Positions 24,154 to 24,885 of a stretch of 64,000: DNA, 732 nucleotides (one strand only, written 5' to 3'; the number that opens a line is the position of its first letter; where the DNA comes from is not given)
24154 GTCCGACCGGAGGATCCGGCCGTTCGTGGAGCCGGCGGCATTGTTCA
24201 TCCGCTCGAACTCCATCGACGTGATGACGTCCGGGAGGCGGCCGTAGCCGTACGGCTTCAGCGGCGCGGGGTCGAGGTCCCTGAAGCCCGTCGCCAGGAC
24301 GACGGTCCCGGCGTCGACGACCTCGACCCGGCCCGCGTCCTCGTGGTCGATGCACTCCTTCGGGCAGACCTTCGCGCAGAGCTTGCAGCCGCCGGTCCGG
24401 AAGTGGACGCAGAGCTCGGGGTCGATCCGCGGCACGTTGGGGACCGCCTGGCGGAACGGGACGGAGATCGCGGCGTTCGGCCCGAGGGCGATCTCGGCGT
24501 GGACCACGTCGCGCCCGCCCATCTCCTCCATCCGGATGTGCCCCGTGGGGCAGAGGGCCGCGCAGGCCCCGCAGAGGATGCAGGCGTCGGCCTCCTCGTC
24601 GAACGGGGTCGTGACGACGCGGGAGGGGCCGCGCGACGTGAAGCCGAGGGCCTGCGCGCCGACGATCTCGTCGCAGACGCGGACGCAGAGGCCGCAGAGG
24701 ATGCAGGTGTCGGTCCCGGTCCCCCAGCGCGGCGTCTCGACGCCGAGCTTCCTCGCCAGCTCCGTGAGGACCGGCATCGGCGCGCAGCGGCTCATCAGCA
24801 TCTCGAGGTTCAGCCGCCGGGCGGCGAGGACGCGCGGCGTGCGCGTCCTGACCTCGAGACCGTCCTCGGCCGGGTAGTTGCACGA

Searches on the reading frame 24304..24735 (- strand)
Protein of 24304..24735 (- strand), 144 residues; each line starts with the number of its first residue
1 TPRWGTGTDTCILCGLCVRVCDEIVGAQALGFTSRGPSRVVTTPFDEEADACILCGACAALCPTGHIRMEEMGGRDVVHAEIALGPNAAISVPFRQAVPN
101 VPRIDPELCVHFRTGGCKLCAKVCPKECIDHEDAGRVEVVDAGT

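Call 51: find_related_loci(query=A1, collection=genome_contigs, flank=7000)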
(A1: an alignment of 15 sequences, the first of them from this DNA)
Query A1 (144 aa) in genome_contigs; peptide patterns used: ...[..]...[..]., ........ (x = any residue, [..] = any of these).
599 stretches matched a pattern (row limit reached: there are more); 453 encode a relative of the query (tblastn E <= 1e-3); the best 80 are kept; 80 distinct loci.
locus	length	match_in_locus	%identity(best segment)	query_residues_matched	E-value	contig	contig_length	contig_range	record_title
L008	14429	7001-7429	82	2-144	2e-78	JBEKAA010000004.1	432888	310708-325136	MAG: Thermoanaerobaculaceae bacterium isolate SPRUCE 101 SPRUCE_101_4, whole genome shotgun sequence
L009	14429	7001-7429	80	2-144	6e-78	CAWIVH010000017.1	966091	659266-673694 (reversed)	MAG: uncultured Acidobacteriota bacterium isolate MFD02979.bin.1.204 genome assembly, contig: contig_51972, whole genome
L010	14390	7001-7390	83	2-131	9e-73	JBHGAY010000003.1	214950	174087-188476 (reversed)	MAG: Candidatus Eisenbacteria bacterium isolate SBS.BIN.67 SBSBIN67_contig_3, whole genome shotgun sequence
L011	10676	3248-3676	71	2-144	1e-70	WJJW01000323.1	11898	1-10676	MAG: Candidatus Eisenbacteria bacterium isolate Bin_251 k141_3179362, whole genome shotgun sequence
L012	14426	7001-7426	69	2-143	5e-70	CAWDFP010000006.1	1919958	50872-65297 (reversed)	MAG: uncultured candidate division Zixibacteria bacterium isolate MFD05942.bin.2.45 genome assembly, contig: contig_2185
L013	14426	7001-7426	70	2-143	1e-67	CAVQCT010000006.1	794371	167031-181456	MAG: uncultured candidate division Zixibacteria bacterium isolate MFD02416.bin.1.319 genome assembly, contig: contig_708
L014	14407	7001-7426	69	2-143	2e-66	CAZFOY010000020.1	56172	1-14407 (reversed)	MAG TPA_asm: uncultured Ignavibacteriales bacterium isolate binchicken_co224_254 genome assembly, contig: NODE_373_lengt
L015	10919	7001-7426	66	2-143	6e-66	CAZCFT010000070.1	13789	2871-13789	MAG TPA_asm: uncultured Ignavibacteriaceae bacterium isolate SRP118108_co4_512 genome assembly, contig: NODE_3905_length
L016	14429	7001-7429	66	2-144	8e-65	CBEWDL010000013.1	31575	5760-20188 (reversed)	MAG TPA_asm: uncultured bacterium isolate SRR12059192_binner23_Refined_3 genome assembly, contig: ERZ26875191.15, whole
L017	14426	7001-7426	65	2-143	2e-64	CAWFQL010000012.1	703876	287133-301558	MAG: uncultured candidate division Zixibacteria bacterium isolate MFD05942.bin.1.318 genome assembly, contig: contig_391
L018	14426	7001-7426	64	2-143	7e-64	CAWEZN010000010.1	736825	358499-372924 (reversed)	MAG: uncultured candidate division Zixibacteria bacterium isolate MFD05942.bin.2.353 genome assembly, contig: contig_440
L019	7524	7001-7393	68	2-132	2e-63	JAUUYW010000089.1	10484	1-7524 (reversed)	MAG: Candidatus Krumholzibacteriia bacterium isolate CSMAG_177 CSMAG_177_k127_8700465_length_10484_cov_13.0513, whole ge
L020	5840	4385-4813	64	2-143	5e-63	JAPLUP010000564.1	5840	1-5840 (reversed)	MAG: Candidatus Zixiibacteriota bacterium isolate LacPavin_0920_SED4_MAG_53_9 LacPavin_0920_SED4_scaffold_2252192, whole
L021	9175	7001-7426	65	2-143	6e-63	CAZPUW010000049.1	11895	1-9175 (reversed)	MAG TPA_asm: uncultured bacterium isolate binchicken_co54_364 genome assembly, contig: NODE_9722_length_11895_cov_4.4497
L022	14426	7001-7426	63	2-143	2e-62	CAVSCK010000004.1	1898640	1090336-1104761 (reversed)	MAG: uncultured bacterium isolate MFD05942.bin.1.428 genome assembly, contig: contig_8898, whole genome shotgun sequence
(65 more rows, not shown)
